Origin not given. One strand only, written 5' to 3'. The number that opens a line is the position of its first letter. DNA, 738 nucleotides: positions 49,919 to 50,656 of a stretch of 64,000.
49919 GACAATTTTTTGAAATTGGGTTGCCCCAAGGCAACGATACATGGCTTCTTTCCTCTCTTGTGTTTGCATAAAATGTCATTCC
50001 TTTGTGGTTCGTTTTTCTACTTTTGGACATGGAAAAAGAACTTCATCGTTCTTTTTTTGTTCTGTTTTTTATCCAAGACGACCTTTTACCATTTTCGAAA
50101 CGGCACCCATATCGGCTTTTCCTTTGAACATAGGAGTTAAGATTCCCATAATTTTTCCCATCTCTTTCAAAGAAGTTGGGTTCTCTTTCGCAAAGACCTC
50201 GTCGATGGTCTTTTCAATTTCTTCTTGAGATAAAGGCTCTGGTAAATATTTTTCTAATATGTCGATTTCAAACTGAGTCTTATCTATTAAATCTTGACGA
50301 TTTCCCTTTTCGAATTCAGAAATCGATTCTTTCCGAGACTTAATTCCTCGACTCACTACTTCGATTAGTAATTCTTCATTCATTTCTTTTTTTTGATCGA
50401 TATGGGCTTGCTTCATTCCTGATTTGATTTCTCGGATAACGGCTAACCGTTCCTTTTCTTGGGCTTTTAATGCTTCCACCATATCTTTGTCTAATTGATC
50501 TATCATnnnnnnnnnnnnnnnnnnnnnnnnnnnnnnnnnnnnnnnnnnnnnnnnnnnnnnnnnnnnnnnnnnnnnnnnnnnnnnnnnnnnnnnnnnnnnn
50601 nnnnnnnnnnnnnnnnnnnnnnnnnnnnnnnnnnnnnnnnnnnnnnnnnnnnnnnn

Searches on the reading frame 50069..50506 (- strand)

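Call 34: search_protein_families(library=pfam, proteins=[window:50069-50506:-], max_evalue=1e-8)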
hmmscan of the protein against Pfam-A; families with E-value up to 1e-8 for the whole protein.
window:50069-50506:- (145 aa): 1 family
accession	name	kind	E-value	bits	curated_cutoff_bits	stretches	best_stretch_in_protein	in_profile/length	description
PF09424.15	YqeY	-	9e-47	159.2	27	1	3-144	2-143/143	Yqey-like protein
